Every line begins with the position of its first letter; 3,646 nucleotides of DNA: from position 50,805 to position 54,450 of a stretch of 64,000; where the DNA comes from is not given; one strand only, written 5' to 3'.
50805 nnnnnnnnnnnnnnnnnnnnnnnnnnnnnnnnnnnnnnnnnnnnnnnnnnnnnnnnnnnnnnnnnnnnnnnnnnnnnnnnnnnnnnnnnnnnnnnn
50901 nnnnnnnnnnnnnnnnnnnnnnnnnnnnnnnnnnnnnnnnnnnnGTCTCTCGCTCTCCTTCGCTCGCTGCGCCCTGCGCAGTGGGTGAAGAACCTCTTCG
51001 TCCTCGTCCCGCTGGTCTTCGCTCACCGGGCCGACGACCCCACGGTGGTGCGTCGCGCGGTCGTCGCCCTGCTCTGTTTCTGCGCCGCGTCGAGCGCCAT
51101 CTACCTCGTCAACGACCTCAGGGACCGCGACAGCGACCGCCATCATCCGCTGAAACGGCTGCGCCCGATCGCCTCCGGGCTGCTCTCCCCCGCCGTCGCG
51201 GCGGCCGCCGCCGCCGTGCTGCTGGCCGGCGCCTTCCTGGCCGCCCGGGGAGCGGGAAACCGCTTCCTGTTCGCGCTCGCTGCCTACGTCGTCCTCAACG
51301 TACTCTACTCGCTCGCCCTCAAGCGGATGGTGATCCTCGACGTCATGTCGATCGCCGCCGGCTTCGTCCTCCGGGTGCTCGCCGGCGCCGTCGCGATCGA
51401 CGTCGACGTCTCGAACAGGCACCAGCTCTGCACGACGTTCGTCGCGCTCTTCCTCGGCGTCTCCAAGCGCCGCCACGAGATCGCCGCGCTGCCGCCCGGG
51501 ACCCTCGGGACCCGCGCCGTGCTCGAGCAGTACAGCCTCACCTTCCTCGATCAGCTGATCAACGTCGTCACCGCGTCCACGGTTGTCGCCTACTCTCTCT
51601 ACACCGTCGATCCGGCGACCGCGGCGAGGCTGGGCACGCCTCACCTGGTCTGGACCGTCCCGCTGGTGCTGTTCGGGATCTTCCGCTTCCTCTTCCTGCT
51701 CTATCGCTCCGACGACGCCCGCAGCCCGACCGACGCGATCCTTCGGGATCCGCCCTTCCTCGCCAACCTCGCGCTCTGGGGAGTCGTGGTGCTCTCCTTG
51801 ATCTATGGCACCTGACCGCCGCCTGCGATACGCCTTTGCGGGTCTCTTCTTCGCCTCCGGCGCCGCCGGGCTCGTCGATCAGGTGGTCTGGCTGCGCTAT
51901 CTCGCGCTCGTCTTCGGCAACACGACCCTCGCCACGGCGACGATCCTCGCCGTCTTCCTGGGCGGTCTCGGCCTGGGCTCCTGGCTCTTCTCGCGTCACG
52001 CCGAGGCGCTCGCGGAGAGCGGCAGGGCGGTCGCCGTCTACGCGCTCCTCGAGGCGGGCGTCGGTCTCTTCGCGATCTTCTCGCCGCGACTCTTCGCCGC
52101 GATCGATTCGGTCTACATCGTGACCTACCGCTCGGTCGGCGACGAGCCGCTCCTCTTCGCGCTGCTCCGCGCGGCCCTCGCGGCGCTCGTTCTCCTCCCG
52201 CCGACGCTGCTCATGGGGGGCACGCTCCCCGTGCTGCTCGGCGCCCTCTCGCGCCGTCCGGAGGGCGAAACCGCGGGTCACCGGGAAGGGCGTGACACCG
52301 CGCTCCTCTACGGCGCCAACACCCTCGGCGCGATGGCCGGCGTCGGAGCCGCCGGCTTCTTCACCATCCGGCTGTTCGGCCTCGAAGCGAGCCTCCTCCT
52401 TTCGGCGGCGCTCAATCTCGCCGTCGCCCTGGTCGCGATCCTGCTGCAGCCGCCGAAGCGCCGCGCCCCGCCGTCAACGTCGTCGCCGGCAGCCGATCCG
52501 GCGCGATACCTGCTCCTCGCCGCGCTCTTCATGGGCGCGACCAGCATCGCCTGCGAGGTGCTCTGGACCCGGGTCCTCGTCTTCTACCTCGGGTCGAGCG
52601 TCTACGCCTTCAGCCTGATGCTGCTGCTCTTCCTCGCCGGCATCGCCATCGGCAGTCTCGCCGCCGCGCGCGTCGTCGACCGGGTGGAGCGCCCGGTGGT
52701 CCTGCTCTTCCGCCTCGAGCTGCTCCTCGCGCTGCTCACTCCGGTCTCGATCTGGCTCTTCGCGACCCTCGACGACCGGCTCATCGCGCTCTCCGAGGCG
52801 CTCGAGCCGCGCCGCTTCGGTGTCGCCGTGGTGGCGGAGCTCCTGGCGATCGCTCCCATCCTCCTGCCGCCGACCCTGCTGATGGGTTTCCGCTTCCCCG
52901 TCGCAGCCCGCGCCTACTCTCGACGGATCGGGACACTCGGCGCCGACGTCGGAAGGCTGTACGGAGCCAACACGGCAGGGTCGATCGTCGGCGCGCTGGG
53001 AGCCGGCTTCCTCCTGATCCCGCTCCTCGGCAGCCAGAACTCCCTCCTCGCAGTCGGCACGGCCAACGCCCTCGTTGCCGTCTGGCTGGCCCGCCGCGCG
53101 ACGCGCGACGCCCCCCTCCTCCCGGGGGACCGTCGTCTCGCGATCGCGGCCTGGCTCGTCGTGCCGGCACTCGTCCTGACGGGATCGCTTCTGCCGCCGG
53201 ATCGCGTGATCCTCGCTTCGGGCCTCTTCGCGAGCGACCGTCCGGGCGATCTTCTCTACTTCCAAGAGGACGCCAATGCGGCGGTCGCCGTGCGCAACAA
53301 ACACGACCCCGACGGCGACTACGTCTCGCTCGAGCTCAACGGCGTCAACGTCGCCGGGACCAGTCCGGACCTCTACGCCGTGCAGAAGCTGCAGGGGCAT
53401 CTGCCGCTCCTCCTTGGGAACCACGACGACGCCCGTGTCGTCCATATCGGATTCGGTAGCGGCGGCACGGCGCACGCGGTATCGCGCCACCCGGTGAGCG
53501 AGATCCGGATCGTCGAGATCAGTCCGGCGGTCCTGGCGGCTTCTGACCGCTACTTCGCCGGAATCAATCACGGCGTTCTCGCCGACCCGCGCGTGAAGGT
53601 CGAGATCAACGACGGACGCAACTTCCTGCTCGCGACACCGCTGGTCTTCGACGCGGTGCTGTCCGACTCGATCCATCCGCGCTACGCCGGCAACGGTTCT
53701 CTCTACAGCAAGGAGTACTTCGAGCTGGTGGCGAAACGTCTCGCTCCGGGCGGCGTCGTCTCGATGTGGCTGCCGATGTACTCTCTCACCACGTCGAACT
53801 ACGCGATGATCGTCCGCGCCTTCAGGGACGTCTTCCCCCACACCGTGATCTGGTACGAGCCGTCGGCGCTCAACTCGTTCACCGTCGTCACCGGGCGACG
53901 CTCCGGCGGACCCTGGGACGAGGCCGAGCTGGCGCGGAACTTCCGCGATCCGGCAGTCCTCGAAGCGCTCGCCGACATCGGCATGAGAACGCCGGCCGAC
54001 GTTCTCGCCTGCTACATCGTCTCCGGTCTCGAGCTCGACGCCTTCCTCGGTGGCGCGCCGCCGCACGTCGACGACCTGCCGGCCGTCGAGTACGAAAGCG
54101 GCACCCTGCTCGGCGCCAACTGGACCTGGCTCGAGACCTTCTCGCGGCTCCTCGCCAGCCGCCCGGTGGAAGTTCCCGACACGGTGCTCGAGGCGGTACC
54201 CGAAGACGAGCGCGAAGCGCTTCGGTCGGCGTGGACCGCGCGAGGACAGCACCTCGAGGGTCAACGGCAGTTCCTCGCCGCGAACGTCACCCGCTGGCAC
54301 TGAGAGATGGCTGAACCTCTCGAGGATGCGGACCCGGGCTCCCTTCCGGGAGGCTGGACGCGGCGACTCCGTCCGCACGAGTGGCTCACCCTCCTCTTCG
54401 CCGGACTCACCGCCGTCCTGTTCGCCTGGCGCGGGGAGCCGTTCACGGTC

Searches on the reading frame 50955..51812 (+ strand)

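Call 5: search_protein_families(library=pfam, proteins=[window:50955-51812:+], max_evalue=0.01)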
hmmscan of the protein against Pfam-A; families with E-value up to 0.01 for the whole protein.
window:50955-51812:+ (286 aa): 1 family
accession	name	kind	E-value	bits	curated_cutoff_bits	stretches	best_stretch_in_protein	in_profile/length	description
PF01040.23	UbiA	-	4.8e-22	78.9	34.2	1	19-166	8-147/250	UbiA prenyltransferase family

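Call 80: search_protein_families(library=ncbifam, proteins=[window:50955-51812:+], max_evalue=0.001)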
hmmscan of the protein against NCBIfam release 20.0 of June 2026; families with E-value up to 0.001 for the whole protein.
window:50955-51812:+ (286 aa): 12 families
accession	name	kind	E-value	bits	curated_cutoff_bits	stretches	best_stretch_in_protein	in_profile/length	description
NF008977.0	PRK12324.1-2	equivalog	2.9e-82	276.4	234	1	2-285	6-289/297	decaprenyl-phosphate phosphoribosyltransferase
NF008978.0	PRK12324.1-4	equivalog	1.8e-59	201.3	207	1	1-282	35-318/322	decaprenyl-phosphate phosphoribosyltransferase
NF006088.0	PRK08238.1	equivalog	5.5e-55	186.9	351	1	2-274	196-471/482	UbiA family prenyltransferase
NF008976.0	PRK12324.1-1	equivalog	4.1e-42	144.6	474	1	2-265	22-285/306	decaprenyl-phosphate phosphoribosyltransferase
NF009523.0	PRK12884.1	equivalog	5.3e-11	42.2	269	1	15-171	22-171/279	prenyltransferase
TIGR01475.1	ubiA_other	subfamily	1.9e-08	34.1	180.8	1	31-168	34-164/282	UbiA-like polyprenyltransferase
TIGR01473.1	cyoE_ctaB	equivalog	4.2e-08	33.3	210.3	1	22-153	25-157/281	heme o synthase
NF045897.1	SCO3242_trans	equivalog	6.9e-07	29.1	260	1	42-160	36-144/287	SCO3242 family prenyltransferase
NF009516.0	PRK12875.1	equivalog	3.4e-05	23.1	205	1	18-147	38-167/292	prenyltransferase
TIGR01474.1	ubiA_proteo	equivalog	0.00013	21.6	275.45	1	40-155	48-162/282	4-hydroxybenzoate octaprenyltransferase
NF003349.0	PRK04375.1-2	equivalog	0.00016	21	246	1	29-152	56-180/318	heme o synthase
NF003348.0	PRK04375.1-1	equivalog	0.00061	19.3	285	1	43-131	49-137/292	heme o synthase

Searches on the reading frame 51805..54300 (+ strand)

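Call 5: search_protein_families(library=pfam, proteins=[window:51805-54300:+], max_evalue=0.01)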
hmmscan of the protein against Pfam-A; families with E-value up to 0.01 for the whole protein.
window:51805-54300:+ (832 aa): 2 families
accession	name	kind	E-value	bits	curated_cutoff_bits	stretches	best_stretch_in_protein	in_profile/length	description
PF01564.23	Spermine_synth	-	5.4e-20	72.2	22.9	1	526-678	4-154/186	Spermine/spermidine synthase domain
PF07690.21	MFS_1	-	7.6e-05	22.2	33.4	0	11-329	2-298/347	Major Facilitator Superfamily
